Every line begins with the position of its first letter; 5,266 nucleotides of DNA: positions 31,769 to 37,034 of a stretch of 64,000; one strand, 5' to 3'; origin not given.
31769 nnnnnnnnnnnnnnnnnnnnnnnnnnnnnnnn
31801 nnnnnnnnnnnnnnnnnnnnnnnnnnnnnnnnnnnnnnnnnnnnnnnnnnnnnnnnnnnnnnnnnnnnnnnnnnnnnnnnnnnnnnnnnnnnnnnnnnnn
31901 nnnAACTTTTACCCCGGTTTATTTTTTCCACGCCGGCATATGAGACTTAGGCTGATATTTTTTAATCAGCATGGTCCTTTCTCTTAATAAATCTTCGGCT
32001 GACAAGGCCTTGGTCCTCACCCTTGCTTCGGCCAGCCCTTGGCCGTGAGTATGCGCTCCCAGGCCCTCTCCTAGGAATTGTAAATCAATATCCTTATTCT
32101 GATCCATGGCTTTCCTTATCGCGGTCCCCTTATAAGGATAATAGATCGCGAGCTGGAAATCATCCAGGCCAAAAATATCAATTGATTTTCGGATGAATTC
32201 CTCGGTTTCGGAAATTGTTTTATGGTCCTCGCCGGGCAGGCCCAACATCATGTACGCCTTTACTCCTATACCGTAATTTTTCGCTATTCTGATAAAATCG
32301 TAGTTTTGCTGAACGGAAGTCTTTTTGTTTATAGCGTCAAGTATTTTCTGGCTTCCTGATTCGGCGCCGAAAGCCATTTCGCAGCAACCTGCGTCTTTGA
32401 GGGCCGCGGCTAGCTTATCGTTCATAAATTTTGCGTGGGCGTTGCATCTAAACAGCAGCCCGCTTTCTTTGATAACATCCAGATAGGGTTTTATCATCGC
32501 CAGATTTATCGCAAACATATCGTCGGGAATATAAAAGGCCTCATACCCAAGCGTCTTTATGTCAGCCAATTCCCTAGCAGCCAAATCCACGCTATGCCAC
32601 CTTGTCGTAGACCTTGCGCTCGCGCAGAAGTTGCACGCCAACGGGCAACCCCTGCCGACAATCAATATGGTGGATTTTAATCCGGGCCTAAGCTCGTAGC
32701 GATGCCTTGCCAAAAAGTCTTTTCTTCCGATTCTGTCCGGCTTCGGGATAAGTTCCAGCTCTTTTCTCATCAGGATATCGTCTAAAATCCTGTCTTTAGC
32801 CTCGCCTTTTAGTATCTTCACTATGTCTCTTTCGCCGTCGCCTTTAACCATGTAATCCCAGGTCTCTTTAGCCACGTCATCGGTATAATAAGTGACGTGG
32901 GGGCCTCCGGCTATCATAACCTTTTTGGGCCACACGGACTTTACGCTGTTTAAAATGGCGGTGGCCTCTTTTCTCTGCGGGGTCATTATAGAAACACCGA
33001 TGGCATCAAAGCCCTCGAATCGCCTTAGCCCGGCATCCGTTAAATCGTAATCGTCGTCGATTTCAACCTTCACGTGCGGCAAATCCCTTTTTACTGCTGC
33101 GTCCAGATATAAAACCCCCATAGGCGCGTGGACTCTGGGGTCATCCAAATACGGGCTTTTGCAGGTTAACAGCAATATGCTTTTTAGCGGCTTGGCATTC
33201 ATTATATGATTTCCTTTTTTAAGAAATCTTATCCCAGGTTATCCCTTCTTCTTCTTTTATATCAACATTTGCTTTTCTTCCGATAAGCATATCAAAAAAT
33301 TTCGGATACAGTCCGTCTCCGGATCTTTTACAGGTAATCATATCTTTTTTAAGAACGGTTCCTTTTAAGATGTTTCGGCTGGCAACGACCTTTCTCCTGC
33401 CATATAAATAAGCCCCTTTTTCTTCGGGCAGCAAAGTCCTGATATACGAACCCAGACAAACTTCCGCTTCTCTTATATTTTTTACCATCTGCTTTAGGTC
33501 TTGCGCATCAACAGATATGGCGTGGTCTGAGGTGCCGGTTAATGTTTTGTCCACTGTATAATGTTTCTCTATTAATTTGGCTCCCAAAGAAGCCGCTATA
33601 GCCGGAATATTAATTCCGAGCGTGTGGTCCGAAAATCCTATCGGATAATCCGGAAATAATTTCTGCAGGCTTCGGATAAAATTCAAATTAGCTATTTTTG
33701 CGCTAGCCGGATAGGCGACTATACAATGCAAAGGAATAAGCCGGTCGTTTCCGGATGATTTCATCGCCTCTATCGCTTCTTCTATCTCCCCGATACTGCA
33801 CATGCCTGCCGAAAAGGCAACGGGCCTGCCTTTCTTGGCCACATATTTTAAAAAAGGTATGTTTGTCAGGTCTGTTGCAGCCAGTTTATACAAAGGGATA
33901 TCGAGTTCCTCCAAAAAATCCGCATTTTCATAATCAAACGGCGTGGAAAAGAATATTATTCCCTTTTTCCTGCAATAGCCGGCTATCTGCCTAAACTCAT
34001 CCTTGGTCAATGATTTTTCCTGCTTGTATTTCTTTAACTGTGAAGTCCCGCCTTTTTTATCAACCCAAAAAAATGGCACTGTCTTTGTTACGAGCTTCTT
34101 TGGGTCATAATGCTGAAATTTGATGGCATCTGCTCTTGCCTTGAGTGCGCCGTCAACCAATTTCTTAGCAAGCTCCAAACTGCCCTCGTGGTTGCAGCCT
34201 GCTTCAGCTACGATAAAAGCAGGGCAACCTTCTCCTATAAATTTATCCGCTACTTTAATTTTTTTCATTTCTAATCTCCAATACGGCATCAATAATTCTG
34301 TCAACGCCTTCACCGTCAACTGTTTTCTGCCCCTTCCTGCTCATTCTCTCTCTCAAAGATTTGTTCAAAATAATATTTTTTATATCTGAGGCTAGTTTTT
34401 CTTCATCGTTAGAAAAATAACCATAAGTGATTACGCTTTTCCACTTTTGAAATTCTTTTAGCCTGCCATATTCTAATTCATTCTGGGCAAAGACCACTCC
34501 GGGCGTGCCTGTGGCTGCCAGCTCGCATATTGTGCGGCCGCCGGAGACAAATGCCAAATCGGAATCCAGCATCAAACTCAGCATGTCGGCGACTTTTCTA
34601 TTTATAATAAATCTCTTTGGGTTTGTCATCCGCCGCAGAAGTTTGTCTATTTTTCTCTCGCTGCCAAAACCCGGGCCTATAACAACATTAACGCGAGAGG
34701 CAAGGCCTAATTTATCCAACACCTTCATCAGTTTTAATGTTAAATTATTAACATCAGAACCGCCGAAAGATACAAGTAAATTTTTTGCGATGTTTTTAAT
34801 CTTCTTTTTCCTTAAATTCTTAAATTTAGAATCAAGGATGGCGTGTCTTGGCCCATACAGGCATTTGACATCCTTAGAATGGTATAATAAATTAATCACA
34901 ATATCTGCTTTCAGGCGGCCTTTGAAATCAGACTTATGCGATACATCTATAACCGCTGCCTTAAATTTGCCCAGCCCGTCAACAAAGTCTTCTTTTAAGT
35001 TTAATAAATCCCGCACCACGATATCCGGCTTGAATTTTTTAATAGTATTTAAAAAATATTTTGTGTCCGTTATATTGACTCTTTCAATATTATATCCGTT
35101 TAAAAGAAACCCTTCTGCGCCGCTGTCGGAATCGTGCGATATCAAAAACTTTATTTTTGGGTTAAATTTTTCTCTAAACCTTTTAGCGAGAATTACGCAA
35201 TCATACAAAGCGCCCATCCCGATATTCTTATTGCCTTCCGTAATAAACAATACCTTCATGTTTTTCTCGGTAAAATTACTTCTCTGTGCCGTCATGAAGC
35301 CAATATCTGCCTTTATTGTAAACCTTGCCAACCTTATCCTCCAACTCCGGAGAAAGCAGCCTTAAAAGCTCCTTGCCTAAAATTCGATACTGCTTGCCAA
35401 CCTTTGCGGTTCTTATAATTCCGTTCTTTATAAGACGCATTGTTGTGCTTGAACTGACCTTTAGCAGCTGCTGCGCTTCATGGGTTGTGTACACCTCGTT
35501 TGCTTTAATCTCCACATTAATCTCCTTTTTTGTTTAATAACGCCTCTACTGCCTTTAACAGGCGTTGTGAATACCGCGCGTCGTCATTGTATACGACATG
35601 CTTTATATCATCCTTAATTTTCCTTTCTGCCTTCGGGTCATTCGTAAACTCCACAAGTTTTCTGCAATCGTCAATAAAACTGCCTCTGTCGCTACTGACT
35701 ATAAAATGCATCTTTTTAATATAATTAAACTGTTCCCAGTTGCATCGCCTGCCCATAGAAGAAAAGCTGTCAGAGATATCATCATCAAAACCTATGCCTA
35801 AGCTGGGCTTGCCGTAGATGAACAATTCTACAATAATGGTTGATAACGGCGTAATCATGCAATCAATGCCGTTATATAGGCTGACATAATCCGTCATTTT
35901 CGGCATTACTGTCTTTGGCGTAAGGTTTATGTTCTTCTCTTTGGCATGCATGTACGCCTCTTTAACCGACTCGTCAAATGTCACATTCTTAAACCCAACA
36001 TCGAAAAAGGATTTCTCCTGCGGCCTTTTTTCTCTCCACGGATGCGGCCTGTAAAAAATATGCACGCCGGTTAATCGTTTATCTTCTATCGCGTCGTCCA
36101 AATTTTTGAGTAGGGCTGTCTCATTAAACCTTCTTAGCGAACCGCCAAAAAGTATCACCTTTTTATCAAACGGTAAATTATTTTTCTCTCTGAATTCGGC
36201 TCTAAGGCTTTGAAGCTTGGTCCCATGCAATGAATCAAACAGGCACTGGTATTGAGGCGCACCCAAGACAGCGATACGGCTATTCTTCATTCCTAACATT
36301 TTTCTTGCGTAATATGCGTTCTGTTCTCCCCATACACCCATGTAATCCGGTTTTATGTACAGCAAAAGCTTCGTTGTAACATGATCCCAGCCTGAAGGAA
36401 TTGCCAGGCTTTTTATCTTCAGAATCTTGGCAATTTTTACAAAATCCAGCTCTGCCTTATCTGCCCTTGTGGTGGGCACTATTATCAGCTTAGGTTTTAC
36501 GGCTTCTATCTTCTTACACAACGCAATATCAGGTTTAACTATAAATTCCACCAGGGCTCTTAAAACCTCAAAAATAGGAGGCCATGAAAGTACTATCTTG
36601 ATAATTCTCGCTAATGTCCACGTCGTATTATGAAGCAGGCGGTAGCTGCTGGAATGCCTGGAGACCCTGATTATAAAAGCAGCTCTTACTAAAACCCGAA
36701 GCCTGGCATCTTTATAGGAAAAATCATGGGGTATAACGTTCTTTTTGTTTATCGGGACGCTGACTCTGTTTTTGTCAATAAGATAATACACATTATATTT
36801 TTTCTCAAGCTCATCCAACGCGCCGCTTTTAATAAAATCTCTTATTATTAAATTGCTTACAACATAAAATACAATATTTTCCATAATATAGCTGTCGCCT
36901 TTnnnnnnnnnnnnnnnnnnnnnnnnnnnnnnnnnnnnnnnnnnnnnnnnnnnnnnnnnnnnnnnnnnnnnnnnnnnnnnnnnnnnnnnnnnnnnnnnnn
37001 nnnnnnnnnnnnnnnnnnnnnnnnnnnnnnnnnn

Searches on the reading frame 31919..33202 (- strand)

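Call 10: search_protein_families(library=pfam, proteins=[window:31919-33202:-], max_evalue=0.0001)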
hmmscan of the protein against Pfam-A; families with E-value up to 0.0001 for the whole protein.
window:31919-33202:- (427 aa): 2 families
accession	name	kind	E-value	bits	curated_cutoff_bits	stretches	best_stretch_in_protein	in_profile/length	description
PF04055.27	Radical_SAM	-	7.3e-19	69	29.5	1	181-337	2-166/166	Radical SAM superfamily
PF02310.24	B12-binding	-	1.9e-09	37.8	32.1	1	25-125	12-115/121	B12 binding domain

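Call 32: search_protein_families(library=ncbifam, proteins=[window:31919-33202:-], max_evalue=0.00001)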
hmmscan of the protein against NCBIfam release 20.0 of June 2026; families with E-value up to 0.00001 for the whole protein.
window:31919-33202:- (427 aa): 18 families
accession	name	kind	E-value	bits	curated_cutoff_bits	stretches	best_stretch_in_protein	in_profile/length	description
TIGR04013.1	B12_SAM_MJ_1487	hypoth_equivalog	2.1e-26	92.7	251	2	34-201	17-178/382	TIGR04013 family B12-binding domain/radical SAM domain-containing protein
TIGR03471.1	HpnJ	equivalog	1.6e-24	86.6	577.6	1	180-416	200-432/472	hopanoid biosynthesis associated radical SAM protein HpnJ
NF050148.1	rSAM_ApyD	equivalog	5.7e-24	84.5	750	1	66-364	76-391/645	RiPP biosynthesis radical SAM protein ApyD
TIGR04479.1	bcpD_PhpK_rSAM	subfamily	7.3e-24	84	600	1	174-341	237-410/504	PhpK family radical SAM P-methyltransferase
TIGR02026.1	BchE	equivalog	5.5e-20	71.7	481.35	1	65-363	64-384/497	magnesium-protoporphyrin IX monomethyl ester anaerobic oxidative cyclase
TIGR04072.2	rSAM_ladder_B12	equivalog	2.6e-16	59.3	360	1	77-337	83-346/443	lipid biosynthesis B12-binding/radical SAM protein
TIGR04014.1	B12_SAM_MJ_0865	equivalog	3.2e-16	59.1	360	1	182-397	165-388/434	methyl-coenzyme M reductase glutamine C-methyltransferase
NF033070.1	rSAM_AprD4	equivalog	1.4e-15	57.2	500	1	179-369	198-393/456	AprD4 family radical SAM diol-dehydratase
TIGR03975.1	rSAM_ocin_1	subfamily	6.5e-13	48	281.85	1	67-338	131-428/606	RiPP maturation radical SAM C-methyltransferase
TIGR04367.1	HpnR_B12_rSAM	equivalog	1.3e-10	40.4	650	1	78-364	75-371/490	hopanoid C-3 methylase HpnR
TIGR04385.1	B12_rSAM_cofa1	equivalog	5.2e-10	39.1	450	1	84-343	90-367/438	B12 lower ligand biosynthesis radical SAM protein BzaD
TIGR04295.1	B12_rSAM_oligo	hypoth_equivalog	5.4e-10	38.5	400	1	164-298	187-319/422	TIGR04295 family B12-binding domain-containing radical SAM protein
NF038361.1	rSAM_Sden_1168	equivalog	1.5e-08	33.7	575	0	180-338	285-449/560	Sden_1168 family B12-binding radical SAM P-methyltransferase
TIGR03960.1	rSAM_fuse_unch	hypoth_equivalog_domain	9.4e-07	27.7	462.3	1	264-342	347-426/605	TIGR03960 family B12-binding radical SAM protein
TIGR01212.1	TIGR01212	equivalog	2e-06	27.2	180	1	274-368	139-229/302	tRNA modification radical SAM protein MnmL/YtqA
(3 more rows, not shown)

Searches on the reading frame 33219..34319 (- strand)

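Call 10: search_protein_families(library=pfam, proteins=[window:33219-34319:-], max_evalue=0.0001)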
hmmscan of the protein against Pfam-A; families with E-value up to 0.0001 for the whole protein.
window:33219-34319:- (366 aa): 2 families
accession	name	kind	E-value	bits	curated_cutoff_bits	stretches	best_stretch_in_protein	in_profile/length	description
PF03102.20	NeuB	-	1.2e-76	257.8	22.1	1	54-292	1-239/241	NeuB family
PF08666.17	SAF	-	4.1e-10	40.5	21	1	311-365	4-62/63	SAF domain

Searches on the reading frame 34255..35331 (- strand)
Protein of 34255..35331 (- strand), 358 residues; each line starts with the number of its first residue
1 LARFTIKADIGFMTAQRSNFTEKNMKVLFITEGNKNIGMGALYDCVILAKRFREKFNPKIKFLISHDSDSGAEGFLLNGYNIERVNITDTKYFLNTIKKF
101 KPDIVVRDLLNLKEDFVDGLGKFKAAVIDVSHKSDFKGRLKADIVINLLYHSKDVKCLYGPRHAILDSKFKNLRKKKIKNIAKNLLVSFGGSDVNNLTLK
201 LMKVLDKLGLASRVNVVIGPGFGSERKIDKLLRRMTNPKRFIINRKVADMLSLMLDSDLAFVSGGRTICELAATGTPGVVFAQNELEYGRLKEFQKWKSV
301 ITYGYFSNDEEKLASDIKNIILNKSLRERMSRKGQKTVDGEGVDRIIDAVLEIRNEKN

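Call 10: search_protein_families(library=pfam, proteins=[window:34255-35331:-], max_evalue=0.0001)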
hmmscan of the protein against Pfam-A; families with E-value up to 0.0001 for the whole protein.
window:34255-35331:- (358 aa): 1 family
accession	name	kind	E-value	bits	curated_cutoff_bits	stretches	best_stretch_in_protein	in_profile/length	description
PF04101.22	Glyco_tran_28_C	-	0.0001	22.9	22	0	189-334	5-154/166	Glycosyltransferase family 28 C-terminal domain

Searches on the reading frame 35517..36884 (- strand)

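Call 10: search_protein_families(library=pfam, proteins=[window:35517-36884:-], max_evalue=0.0001)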
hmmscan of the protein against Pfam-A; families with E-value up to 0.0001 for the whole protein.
window:35517-36884:- (455 aa): 1 family
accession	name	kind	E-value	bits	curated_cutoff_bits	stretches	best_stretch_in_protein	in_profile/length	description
PF04464.20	Glyphos_transf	-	5.1e-05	22.8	22.1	0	187-446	143-365/367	CDP-Glycerol:Poly(glycerophosphate) glycerophosphotransferase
